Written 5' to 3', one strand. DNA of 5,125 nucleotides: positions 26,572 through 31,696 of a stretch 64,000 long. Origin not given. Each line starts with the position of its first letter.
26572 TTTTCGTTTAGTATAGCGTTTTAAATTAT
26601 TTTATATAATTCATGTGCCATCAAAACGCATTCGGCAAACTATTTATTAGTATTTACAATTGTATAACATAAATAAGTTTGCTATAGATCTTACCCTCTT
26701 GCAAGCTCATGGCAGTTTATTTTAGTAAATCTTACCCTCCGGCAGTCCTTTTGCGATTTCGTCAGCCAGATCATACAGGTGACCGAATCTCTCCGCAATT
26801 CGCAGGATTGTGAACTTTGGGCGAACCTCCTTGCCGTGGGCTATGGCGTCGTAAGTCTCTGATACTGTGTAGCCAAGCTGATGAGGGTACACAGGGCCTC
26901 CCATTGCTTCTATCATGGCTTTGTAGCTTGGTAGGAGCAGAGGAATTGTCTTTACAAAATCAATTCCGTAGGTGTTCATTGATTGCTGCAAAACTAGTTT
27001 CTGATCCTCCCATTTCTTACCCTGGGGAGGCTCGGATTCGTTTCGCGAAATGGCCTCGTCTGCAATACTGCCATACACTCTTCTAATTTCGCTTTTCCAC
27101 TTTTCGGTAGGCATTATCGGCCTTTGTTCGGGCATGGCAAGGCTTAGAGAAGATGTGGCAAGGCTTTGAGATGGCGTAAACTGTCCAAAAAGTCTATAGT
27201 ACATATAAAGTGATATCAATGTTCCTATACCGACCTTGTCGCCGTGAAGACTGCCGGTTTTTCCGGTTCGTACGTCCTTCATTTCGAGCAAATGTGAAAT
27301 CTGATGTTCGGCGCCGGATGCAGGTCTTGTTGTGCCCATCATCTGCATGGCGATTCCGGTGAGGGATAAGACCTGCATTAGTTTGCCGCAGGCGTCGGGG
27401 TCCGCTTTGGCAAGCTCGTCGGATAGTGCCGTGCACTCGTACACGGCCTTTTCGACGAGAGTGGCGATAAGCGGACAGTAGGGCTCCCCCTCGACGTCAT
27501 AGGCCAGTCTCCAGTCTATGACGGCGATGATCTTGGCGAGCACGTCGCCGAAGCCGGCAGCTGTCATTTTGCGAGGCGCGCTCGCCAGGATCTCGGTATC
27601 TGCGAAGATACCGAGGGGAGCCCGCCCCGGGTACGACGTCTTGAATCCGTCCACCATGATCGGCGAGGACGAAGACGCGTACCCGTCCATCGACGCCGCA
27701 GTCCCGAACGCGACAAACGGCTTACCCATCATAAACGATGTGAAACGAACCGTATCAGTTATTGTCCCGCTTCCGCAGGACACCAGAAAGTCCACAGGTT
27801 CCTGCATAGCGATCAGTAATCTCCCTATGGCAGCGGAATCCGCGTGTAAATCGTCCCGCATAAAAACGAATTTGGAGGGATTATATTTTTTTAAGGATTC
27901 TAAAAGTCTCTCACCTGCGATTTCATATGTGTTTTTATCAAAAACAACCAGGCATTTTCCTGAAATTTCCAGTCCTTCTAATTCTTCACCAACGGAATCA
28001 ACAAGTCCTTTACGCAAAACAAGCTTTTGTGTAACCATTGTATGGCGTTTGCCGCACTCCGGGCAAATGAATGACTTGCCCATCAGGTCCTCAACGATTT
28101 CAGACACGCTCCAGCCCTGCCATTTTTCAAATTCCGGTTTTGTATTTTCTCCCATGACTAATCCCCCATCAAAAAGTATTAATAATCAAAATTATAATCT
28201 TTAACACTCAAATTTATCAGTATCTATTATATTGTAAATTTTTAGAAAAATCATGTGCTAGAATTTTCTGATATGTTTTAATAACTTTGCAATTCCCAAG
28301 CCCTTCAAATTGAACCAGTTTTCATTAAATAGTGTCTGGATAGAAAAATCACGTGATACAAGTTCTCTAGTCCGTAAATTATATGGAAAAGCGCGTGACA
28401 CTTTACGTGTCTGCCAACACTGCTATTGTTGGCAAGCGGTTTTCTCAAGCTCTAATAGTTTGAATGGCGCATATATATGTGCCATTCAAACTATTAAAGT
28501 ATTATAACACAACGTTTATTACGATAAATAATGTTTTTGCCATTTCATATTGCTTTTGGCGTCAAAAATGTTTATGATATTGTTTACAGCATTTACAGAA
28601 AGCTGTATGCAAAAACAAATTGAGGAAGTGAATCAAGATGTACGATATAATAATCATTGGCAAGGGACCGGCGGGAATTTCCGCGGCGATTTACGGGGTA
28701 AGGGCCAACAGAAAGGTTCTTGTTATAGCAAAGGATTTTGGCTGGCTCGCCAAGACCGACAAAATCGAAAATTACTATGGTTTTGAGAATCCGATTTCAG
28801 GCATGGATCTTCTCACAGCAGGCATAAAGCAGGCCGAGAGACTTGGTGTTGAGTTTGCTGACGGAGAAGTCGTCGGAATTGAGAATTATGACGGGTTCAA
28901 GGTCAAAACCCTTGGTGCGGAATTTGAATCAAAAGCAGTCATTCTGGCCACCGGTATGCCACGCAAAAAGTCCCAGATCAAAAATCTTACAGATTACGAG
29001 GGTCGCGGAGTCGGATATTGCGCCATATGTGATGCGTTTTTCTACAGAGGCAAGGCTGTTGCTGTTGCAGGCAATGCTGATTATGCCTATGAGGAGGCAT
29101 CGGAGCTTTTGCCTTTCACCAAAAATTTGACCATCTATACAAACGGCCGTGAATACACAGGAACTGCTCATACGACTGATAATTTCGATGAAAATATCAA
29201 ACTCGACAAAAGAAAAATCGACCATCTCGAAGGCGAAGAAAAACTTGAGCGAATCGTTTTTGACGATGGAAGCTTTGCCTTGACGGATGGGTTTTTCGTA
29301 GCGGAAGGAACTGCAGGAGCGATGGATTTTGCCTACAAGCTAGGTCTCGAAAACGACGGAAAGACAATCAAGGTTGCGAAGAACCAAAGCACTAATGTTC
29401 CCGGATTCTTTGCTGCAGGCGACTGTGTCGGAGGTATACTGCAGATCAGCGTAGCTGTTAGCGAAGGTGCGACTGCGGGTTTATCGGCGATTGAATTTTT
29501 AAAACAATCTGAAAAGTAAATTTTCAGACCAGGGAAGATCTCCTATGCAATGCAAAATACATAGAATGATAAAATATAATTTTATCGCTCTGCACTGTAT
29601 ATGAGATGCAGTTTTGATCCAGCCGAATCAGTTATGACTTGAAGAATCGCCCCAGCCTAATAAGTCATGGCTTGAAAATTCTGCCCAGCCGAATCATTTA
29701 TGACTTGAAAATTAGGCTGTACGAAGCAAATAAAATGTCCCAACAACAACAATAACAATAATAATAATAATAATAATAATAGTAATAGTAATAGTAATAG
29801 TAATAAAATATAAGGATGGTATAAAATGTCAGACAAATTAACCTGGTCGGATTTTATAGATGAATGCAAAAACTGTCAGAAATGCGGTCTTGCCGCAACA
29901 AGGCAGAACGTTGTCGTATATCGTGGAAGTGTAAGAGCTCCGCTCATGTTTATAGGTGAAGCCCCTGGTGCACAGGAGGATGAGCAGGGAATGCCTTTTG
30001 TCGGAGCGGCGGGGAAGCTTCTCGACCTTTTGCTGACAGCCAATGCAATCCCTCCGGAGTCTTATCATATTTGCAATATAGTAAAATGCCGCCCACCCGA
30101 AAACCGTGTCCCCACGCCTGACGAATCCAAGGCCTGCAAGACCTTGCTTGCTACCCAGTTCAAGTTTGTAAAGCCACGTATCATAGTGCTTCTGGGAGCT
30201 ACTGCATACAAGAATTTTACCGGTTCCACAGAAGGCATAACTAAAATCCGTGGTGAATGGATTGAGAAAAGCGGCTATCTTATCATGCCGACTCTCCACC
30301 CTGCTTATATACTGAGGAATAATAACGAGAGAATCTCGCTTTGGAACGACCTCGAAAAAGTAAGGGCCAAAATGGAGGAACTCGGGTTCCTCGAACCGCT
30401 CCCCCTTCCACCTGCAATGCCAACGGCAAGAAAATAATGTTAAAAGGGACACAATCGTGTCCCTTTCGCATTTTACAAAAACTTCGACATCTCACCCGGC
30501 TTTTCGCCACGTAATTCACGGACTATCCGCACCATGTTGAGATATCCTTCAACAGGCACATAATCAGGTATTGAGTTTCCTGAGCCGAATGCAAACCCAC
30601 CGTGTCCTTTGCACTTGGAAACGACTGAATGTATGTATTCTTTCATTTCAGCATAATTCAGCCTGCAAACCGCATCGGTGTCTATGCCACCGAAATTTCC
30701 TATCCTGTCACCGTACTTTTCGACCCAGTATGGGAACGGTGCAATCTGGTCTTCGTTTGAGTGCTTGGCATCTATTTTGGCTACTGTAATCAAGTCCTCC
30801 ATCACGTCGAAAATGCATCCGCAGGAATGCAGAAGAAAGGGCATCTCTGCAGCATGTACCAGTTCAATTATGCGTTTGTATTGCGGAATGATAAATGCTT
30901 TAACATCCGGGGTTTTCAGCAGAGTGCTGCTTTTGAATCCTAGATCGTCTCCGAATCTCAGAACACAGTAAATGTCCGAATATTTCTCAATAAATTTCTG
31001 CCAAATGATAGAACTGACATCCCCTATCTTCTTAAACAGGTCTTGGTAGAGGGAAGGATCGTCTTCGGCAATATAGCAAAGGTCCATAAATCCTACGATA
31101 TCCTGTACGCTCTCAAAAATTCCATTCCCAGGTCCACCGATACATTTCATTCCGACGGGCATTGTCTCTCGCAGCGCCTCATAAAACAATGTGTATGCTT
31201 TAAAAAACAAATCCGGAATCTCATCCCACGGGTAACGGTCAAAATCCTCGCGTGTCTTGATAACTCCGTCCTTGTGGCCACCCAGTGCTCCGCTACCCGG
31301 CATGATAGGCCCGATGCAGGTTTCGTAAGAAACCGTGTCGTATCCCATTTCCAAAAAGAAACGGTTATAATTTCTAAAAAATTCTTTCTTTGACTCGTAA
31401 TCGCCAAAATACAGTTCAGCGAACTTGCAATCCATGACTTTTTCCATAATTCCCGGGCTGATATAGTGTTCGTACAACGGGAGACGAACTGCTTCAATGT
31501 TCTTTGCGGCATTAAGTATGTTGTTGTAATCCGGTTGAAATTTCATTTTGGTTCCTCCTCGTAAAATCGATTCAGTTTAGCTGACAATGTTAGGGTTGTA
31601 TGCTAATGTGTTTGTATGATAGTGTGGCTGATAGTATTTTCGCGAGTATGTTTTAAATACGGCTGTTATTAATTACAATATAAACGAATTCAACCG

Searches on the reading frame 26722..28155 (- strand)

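Call 34: search_protein_families(library=pfam, proteins=[window:26722-28155:-], max_evalue=0.00001)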
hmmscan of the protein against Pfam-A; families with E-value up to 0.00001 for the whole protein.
window:26722-28155:- (477 aa): 2 families
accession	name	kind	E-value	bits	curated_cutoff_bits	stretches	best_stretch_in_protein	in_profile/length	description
PF13685.12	Fe-ADH_2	-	8.7e-31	107.4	28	1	47-194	2-149/149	Iron-containing alcohol dehydrogenase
PF00465.25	Fe-ADH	-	5.9e-06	26.4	31.3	0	43-147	2-124/168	Iron-containing alcohol dehydrogenase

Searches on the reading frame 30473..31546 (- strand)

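Call 34: search_protein_families(library=pfam, proteins=[window:30473-31546:-], max_evalue=0.00001)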
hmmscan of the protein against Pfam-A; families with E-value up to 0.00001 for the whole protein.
window:30473-31546:- (357 aa): 1 family
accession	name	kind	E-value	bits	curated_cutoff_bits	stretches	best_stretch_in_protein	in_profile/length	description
PF01208.23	URO-D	-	3.9e-12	46.3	23.9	1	98-344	101-345/346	Uroporphyrinogen decarboxylase (URO-D)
